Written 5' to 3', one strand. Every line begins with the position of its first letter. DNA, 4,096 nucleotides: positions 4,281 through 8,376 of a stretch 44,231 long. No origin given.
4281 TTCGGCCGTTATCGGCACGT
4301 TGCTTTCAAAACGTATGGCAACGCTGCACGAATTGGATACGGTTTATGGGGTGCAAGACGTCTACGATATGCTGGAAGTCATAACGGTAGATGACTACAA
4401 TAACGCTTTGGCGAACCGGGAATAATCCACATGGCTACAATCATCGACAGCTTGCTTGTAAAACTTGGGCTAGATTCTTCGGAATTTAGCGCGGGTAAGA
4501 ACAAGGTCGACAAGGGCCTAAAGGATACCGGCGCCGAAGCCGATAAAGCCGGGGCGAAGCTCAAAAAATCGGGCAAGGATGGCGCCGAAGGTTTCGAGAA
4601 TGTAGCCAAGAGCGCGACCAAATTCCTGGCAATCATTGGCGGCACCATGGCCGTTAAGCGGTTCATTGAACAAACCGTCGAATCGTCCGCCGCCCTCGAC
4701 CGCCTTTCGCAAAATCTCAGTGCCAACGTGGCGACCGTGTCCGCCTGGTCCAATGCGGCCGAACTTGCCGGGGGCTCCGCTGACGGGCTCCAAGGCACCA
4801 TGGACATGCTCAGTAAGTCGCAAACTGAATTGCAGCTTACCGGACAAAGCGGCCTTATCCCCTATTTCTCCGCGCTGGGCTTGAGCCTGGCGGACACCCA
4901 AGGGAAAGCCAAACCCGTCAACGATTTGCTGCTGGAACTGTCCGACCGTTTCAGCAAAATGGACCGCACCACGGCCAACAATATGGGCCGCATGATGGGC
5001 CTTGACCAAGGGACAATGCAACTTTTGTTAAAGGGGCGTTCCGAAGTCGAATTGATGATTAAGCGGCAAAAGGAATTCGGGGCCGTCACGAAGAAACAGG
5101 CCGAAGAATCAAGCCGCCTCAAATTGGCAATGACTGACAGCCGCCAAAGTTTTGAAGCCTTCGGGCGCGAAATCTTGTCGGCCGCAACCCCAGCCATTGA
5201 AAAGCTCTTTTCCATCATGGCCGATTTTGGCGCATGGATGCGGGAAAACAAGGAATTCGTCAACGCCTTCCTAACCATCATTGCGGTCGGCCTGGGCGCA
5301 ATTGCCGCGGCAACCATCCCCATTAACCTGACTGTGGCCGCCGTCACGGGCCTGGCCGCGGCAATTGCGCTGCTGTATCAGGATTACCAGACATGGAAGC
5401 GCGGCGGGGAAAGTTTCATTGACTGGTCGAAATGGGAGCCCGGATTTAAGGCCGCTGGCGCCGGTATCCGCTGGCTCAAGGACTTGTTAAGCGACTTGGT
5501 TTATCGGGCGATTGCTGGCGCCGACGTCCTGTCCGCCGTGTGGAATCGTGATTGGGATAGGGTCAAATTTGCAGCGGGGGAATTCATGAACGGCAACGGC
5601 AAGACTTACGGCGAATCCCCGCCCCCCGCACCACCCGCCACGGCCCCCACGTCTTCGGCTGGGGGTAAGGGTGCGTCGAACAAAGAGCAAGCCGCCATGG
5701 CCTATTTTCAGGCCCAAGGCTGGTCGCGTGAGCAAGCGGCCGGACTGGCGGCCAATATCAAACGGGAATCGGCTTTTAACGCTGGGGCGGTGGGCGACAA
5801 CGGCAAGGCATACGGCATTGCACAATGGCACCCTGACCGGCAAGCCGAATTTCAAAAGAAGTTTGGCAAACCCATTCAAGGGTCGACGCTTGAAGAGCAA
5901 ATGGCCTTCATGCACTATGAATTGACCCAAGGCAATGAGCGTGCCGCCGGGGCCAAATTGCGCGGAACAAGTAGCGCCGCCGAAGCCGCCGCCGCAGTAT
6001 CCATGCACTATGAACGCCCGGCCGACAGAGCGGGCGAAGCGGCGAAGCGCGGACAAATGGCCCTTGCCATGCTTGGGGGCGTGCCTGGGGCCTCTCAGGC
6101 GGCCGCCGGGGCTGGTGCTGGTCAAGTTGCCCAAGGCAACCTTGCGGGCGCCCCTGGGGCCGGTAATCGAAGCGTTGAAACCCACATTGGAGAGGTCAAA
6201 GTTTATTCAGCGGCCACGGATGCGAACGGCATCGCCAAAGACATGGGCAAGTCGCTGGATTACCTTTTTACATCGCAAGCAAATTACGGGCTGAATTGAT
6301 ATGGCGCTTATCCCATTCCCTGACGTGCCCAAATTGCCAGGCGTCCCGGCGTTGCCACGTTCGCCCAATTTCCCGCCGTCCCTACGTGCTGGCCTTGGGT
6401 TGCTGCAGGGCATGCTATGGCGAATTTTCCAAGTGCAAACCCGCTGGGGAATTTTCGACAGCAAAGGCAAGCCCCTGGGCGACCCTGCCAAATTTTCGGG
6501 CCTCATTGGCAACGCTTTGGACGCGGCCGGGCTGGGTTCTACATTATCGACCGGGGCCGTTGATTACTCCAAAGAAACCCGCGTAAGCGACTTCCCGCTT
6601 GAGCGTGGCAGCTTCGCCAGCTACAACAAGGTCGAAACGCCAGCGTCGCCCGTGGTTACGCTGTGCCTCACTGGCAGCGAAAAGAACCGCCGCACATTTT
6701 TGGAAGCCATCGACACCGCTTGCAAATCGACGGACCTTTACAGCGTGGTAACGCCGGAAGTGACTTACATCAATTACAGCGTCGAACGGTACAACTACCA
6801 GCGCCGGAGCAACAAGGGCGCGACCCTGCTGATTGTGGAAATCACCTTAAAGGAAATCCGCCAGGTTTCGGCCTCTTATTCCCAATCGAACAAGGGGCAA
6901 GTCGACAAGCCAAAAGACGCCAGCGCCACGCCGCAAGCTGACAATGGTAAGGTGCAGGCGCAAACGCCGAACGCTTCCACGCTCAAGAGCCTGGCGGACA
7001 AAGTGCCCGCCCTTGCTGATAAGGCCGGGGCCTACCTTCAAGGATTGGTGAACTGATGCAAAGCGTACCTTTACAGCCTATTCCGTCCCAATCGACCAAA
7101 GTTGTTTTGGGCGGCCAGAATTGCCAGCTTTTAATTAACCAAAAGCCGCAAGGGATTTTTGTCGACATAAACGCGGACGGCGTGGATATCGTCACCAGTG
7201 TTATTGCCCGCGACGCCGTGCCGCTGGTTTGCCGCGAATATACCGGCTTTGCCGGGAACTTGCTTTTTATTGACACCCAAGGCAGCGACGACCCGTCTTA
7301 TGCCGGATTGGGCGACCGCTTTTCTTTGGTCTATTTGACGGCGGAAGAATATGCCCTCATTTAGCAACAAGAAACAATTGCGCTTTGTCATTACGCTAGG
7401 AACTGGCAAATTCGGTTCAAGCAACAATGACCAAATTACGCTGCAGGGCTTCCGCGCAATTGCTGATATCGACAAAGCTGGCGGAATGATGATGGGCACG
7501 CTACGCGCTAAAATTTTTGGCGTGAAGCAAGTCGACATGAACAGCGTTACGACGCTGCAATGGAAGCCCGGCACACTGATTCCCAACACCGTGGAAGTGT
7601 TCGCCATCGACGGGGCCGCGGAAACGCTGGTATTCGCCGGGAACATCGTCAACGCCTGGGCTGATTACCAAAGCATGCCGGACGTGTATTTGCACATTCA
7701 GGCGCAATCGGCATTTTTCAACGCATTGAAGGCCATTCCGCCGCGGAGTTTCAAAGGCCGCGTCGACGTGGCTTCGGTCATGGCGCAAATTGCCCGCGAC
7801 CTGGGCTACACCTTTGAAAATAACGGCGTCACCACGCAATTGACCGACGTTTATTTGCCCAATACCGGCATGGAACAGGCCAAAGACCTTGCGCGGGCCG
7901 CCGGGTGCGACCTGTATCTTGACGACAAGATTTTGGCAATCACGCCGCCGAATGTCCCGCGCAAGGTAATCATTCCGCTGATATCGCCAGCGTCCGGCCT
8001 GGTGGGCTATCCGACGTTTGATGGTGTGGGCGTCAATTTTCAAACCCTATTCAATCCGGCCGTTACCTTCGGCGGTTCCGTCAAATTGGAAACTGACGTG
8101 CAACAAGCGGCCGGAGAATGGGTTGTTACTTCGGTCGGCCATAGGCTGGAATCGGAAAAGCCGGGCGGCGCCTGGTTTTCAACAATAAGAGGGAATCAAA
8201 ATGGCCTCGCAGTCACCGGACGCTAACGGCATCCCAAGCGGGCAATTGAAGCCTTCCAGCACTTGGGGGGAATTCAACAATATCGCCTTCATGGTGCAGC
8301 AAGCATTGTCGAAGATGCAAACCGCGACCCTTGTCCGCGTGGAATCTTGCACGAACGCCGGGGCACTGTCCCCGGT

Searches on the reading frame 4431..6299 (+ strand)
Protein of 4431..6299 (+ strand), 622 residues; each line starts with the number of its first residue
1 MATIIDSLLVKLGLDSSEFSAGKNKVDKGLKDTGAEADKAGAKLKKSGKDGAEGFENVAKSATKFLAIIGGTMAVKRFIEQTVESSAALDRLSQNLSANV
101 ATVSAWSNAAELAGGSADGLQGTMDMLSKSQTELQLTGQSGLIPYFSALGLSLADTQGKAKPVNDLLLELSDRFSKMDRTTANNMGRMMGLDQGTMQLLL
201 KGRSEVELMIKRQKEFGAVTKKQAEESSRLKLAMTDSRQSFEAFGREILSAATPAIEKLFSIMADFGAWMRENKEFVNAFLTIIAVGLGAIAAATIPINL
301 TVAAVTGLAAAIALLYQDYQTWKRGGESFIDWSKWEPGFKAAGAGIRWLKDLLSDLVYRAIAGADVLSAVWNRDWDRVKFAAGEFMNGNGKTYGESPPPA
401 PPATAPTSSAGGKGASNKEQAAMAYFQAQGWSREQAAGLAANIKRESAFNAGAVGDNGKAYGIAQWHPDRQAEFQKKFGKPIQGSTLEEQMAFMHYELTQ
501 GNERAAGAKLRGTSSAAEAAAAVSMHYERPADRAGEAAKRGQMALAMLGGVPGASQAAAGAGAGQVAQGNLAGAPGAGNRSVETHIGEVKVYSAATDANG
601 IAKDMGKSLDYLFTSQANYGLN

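Call 38: search_protein_families(library=phrogs, proteins=[window:4431-6299:+], max_evalue=0.00001)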
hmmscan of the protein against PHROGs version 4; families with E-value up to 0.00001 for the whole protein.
window:4431-6299:+ (622 aa): 16 families
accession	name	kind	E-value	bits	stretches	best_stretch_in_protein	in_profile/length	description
phrog_3824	-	unknown function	2.9e-74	252.3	1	2-352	3-361/750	-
phrog_9570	-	tail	3.9e-65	222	2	357-557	438-625/689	tail length tape measure protein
phrog_2276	-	tail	7.8e-63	214.2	2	1-273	22-293/673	tail length tape measure protein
phrog_34923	-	tail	1e-37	131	1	44-330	95-393/540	tail length tape measure protein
phrog_8125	-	tail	1.3e-33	117.9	1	62-282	73-290/578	tail length tape measure protein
phrog_2013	-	tail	2.5e-32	113.4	1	1-327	1-322/657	lytic tail protein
phrog_12506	-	tail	1.1e-29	104.5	1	2-221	3-195/218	tail length tape measure protein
phrog_12278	-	tail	2.2e-19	71.1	1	53-312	28-282/448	tail fiber protein/ lysozyme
phrog_9388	-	unknown function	2.6e-12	47.3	1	52-292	25-260/615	-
phrog_13338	-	unknown function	1.3e-11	44.6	1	55-312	30-294/903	-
phrog_21358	-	tail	2.7e-09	37.5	1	1-278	1-292/448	tail length tape measure protein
phrog_8949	-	unknown function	7.1e-08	33.3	1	412-546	333-464/557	-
phrog_6922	-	unknown function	2.1e-07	31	1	388-522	471-610/768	-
phrog_8462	-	tail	9.3e-07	28.9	1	3-317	7-295/672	tail length tape measure protein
phrog_28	-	tail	1.2e-06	28.4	1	56-400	362-710/1228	tail length tape measure protein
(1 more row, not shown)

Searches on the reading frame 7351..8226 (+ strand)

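Call 38: search_protein_families(library=phrogs, proteins=[window:7351-8226:+], max_evalue=0.00001)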
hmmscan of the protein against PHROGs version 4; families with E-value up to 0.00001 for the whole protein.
window:7351-8226:+ (291 aa): 1 family
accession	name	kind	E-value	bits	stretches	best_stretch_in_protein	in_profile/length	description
phrog_196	-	tail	2.6e-52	179.1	1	7-284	86-361/536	baseplate hub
